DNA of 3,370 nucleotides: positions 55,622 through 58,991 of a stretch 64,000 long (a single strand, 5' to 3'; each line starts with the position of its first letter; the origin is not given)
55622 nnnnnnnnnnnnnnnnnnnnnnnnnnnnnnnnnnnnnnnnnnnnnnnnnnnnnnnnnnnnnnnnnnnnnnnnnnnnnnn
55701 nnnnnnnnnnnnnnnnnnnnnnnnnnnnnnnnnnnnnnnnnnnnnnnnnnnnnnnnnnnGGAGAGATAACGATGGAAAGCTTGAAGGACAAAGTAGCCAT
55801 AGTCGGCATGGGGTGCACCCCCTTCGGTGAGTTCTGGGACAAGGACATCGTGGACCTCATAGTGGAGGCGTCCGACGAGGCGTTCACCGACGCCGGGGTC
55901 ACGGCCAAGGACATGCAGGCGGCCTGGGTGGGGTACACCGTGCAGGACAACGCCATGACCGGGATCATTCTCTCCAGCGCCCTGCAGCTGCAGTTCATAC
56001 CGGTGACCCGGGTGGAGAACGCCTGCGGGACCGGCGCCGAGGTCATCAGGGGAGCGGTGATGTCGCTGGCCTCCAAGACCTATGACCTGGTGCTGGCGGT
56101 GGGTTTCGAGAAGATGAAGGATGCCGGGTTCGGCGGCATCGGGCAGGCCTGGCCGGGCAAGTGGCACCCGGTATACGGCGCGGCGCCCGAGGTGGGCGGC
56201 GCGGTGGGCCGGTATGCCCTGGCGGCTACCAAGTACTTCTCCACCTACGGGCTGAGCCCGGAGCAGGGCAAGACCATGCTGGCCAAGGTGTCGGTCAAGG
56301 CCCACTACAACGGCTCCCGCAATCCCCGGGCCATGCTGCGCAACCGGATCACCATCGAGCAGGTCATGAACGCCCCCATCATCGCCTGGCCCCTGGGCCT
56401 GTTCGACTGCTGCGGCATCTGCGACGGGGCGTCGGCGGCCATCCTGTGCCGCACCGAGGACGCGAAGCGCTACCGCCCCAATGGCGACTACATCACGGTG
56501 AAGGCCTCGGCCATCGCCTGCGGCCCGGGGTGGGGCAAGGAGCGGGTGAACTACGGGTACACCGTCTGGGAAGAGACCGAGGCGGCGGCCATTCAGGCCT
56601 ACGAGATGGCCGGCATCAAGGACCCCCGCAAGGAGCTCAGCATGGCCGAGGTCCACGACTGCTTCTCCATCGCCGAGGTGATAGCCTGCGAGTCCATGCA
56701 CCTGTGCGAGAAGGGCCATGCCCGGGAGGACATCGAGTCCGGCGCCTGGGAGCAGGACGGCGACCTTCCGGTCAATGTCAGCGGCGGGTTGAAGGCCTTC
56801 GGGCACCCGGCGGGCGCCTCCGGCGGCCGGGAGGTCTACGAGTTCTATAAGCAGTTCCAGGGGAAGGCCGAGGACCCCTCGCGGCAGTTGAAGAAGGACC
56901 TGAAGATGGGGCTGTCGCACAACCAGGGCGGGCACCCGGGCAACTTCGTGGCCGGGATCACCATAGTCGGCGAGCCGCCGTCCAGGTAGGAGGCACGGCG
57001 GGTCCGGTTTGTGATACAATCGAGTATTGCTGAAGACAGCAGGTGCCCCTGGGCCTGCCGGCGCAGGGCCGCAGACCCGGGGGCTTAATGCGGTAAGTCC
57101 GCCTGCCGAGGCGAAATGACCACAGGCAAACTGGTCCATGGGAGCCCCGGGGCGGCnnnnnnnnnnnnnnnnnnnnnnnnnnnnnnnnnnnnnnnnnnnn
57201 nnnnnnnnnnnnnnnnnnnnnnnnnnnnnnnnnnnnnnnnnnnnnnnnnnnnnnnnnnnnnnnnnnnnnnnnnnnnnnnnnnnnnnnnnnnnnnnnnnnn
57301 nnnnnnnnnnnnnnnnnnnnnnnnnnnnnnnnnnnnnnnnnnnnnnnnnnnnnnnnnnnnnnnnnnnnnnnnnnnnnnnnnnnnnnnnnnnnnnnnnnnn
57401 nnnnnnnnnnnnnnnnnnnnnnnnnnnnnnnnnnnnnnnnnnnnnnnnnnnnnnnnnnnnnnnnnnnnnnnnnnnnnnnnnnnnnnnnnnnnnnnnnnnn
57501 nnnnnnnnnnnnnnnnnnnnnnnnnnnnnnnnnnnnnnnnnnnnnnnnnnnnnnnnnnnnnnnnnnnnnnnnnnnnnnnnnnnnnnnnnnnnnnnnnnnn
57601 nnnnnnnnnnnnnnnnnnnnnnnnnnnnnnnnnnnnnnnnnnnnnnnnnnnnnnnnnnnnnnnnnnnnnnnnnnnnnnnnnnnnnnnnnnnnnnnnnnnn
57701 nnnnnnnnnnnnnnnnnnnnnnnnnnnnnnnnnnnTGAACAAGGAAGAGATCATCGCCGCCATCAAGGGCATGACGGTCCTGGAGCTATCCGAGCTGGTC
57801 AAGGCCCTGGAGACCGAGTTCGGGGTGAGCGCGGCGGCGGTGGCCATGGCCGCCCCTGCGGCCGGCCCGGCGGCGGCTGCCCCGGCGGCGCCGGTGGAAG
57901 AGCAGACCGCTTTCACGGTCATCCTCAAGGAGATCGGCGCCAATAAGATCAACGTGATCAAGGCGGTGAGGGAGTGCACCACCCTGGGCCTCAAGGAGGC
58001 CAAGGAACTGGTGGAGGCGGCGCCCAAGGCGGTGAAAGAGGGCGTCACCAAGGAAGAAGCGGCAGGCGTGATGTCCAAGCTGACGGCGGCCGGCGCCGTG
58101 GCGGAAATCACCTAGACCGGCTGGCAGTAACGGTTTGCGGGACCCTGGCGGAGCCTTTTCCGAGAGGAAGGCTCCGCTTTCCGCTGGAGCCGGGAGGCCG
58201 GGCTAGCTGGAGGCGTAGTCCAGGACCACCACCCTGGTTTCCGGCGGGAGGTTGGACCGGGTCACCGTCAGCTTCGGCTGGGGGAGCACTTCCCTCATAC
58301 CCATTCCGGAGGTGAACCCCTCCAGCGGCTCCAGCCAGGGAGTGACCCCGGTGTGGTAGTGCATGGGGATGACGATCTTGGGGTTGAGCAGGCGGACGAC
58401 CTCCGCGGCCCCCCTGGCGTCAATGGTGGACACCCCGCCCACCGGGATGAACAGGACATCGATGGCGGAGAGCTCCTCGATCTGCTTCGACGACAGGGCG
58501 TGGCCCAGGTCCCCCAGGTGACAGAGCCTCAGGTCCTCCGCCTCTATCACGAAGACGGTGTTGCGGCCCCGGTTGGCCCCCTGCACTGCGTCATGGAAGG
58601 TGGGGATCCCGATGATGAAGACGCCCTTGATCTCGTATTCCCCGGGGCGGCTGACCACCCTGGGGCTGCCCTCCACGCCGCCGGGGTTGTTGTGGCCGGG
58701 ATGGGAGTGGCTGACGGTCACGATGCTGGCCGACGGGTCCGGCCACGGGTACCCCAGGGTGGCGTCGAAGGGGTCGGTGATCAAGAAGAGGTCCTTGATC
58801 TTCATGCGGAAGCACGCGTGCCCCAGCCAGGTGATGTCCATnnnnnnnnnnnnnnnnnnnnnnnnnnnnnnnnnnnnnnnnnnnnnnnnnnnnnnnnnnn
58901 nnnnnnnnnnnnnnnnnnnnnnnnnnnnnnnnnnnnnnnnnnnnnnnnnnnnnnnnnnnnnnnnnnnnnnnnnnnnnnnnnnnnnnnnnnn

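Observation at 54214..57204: HMG-CoA-synthase-like::DUF35 fusion (apparently lacking the catalytic Cys) plus thiolase, inserted with its own promoter into the rplKA-rplJL ribosomal cluster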

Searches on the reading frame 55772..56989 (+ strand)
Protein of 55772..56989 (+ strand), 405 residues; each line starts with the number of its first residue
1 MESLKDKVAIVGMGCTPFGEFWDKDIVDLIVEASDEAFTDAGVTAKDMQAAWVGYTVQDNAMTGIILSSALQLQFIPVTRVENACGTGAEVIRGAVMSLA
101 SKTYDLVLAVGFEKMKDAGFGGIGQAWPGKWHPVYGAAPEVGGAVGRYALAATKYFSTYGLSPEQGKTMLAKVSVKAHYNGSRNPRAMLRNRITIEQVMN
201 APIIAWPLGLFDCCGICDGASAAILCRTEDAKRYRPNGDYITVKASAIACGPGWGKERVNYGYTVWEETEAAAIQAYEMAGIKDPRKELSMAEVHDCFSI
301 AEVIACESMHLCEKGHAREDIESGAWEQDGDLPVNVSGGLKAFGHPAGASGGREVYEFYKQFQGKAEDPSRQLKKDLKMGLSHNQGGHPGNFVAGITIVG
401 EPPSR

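Call 3: search_protein_families(library=pfam, proteins=[window:55772-56989:+], max_evalue=0.01)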
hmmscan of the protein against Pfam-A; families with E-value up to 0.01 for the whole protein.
window:55772-56989:+ (405 aa): 4 families
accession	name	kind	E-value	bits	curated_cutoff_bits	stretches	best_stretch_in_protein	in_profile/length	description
PF22691.2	Thiolase_C_1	-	1.3e-28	100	28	1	267-388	18-133/144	Thiolase C-terminal domain-like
PF00108.29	Thiolase_N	-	1.8e-13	50.9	26.4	1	8-227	1-258/260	Thiolase, N-terminal domain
PF02803.24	Thiolase_C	-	4.8e-06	26.7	27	1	274-363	29-98/123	Thiolase, C-terminal domain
PF00109.32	ketoacyl-synt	-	0.0052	16.9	20.8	0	77-115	166-204/252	Beta-ketoacyl synthase, N-terminal domain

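Call 4: search_protein_families(library=ncbifam, proteins=[window:55772-56989:+], max_evalue=0.01)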
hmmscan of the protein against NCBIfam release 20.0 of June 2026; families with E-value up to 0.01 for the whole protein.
window:55772-56989:+ (405 aa): 39 families (the best 25 are shown)
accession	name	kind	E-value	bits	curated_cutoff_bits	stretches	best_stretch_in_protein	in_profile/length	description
NF004810.0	PRK06157.1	equivalog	1.4e-144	482.1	403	1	2-401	3-397/400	acetyl-CoA acetyltransferase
NF004720.0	PRK06064.1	subfamily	4.9e-102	341.6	420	1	7-393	3-381/389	thiolase domain-containing protein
NF053570.1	AcCoTHIOL_METTL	equivalog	7.1e-84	281.9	600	1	7-393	3-377/385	acetyl-CoA acetyltransferase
NF009228.0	PRK12578.1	subfamily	7e-71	238.9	485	1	6-388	3-376/387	thiolase domain-containing protein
NF005704.0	PRK07516.1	subfamily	6.9e-67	226.1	412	1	6-388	2-376/389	thiolase domain-containing protein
NF006102.0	PRK08256.1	subfamily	9e-60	202.8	436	1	6-386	3-380/394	lipid-transfer protein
NF004982.0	PRK06365.1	equivalog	2.6e-55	188.2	695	2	5-231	15-240/430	thiolase domain-containing protein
NF006180.0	PRK08313.1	subfamily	2.8e-49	168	514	1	5-390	3-375/389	thiolase domain-containing protein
NF053628.1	BnzsclthlBbsBGT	equivalog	5e-48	163.8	750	1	4-387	3-370/389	benzoylsuccinyl-CoA thiolase subunit BbsB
NF004715.0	PRK06059.1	equivalog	9.8e-48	163.1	424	1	5-386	3-387/399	lipid-transfer protein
NF004721.0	PRK06065.1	equivalog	1.4e-46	159.1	455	1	4-386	8-380/393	thiolase domain-containing protein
NF004811.0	PRK06158.1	subfamily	1.5e-41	142.6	421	1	3-388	5-369/384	acetyl-CoA acetyltransferase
NF004936.0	PRK06289.1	equivalog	2.3e-41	141.9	375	1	7-369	4-376/405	acetyl-CoA acetyltransferase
NF005892.0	PRK07855.1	subfamily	2e-37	129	469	1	2-343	2-342/390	lipid-transfer protein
NF006010.0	PRK08142.1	subfamily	1.1e-35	123.2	462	1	3-398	2-383/388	thiolase domain-containing protein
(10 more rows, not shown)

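Call 20: search_solved_structures(query=window:55772-56989:+, max_evalue=0.00001, show_alignments=4)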
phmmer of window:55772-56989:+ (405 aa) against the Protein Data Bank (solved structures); distinct sequences matched with E-value up to 0.00001: 23.
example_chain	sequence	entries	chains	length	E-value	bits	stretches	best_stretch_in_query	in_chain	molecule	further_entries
6esq_A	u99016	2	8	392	8.1e-61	209.5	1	8-391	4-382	acetoacetyl-CoA thiolase | Acetyl-CoA acetyltransferase thiolase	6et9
7yvy_A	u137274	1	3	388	1.7e-55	191.9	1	7-393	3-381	Acetyl-CoA acetyltransferase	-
4yzo_A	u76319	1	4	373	2.5e-46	161.7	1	8-402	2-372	Putative acyl-CoA acyltransferase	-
7pxp_C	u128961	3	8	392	9.2e-43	150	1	4-388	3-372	Benzoylsuccinyl-CoA thiolase subunit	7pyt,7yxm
6hsj_A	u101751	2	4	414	1.3e-41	146.3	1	1-387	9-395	SCP2-thiolase (type-1)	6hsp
6hrv_A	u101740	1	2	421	1.3e-41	146.2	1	1-387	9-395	SCP2-thiolase (type-1)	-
3zbg_A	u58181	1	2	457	1.1e-35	126.7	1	71-394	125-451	3-KETOACYL-COA THIOLASE-LIKE PROTEIN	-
3zbk_A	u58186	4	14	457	2.1e-34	122.5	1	71-394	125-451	3-KETOACYL-COA THIOLASE-LIKE PROTEIN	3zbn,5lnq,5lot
3zbl_A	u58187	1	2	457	2.7e-34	122.1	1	71-394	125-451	3-KETOACYL-COA THIOLASE-LIKE PROTEIN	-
4bi9_A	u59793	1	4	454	8.6e-31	110.6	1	75-391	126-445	3-KETOACYL-COA THIOLASE, PUTATIVE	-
4bia_A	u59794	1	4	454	1.4e-29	106.6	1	75-391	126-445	3-KETOACYL-COA THIOLASE, PUTATIVE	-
4u4e_A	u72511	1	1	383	3.1e-25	92.3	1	144-390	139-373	Thiolase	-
9myr_A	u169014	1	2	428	4.1e-22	82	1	148-374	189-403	Nonspecific lipid-transfer protein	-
5m3k_C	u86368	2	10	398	1.3e-20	77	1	262-390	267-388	2,4-diacetylphloroglucinol biosynthesis protein PhlC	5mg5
9skh_I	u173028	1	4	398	2.6e-20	76.1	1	268-390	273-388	2,4-diacetylphloroglucinol biosynthesis protein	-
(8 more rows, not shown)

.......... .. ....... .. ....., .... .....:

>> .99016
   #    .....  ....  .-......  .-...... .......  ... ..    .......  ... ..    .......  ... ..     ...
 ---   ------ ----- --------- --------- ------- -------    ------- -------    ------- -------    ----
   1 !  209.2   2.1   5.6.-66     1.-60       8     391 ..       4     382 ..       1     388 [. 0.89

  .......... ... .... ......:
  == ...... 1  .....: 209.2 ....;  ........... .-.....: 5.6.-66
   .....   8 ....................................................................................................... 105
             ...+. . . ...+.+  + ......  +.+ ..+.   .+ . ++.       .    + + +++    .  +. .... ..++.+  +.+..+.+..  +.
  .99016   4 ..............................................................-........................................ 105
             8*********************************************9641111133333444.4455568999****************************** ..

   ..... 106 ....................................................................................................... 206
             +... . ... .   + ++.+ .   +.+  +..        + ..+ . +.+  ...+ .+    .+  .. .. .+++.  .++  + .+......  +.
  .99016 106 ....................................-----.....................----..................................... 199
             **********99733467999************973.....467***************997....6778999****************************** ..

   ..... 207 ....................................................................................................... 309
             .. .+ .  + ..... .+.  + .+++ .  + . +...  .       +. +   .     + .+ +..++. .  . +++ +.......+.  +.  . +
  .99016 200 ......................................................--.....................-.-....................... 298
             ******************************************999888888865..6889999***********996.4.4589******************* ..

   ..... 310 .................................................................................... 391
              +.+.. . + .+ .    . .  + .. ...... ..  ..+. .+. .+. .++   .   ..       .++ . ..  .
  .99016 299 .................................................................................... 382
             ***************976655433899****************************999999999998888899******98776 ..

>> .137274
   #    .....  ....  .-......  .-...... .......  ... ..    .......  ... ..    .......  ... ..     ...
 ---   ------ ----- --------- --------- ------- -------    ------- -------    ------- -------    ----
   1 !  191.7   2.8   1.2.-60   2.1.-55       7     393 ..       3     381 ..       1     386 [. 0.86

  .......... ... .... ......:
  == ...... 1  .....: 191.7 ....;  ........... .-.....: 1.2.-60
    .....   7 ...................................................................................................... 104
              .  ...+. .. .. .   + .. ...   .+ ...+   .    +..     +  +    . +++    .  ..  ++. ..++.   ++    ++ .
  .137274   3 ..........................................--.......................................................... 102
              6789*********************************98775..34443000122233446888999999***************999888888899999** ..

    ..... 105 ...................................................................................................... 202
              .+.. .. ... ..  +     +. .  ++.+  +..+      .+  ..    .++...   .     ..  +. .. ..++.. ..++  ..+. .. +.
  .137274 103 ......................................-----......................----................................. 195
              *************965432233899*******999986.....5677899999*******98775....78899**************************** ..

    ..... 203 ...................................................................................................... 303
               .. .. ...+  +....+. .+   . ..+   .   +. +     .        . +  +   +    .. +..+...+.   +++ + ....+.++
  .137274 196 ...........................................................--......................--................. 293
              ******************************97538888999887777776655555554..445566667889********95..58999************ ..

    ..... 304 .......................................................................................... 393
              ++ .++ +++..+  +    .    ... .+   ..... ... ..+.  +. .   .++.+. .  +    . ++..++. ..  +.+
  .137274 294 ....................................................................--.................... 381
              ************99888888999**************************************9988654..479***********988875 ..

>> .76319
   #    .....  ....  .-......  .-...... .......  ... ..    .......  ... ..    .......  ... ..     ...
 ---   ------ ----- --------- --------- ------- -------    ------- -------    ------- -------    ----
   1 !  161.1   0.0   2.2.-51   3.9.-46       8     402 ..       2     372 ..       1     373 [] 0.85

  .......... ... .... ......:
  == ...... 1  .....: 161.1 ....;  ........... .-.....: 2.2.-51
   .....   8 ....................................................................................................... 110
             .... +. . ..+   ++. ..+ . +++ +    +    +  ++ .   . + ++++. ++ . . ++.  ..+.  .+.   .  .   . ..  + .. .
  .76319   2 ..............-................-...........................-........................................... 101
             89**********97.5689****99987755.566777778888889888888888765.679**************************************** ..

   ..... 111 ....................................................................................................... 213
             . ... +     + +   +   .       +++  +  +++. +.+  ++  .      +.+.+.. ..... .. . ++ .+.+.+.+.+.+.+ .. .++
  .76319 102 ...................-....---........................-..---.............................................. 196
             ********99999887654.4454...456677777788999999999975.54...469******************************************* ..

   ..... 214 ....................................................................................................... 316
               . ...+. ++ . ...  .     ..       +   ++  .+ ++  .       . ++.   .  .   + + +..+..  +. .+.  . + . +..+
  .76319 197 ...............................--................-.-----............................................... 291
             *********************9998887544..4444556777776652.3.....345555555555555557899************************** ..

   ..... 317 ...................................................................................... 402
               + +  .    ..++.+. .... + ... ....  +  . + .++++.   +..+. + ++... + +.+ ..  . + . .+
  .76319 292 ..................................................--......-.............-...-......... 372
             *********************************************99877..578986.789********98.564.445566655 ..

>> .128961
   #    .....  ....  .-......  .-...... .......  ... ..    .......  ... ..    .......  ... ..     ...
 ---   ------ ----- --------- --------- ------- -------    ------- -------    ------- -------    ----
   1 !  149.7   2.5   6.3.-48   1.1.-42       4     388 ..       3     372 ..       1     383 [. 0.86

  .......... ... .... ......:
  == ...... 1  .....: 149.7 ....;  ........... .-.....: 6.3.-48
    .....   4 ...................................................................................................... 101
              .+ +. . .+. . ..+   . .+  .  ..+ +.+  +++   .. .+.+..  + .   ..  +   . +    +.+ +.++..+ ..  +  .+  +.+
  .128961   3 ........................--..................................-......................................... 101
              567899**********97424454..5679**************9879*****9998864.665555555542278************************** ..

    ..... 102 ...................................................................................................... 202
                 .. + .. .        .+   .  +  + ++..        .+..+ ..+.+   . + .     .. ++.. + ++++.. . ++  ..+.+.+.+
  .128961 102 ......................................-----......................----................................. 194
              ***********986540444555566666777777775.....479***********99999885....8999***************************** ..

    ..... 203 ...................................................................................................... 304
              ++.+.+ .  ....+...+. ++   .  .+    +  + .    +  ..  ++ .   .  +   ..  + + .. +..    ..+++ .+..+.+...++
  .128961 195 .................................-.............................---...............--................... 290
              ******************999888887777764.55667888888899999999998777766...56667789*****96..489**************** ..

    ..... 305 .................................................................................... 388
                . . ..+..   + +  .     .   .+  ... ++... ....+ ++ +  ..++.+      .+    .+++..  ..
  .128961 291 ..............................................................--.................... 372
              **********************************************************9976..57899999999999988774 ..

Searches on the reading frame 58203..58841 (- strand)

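Call 53: search_protein_families(library=ncbifam, proteins=[window:58203-58841:-], max_evalue=0.00001)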
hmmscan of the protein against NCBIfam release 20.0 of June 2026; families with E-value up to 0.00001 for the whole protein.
window:58203-58841:- (212 aa): 1 family
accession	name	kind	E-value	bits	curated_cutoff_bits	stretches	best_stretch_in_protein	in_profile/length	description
NF001911.0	PRK00685.1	equivalog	7.4e-21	74.7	144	1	67-164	93-196/228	metal-dependent hydrolase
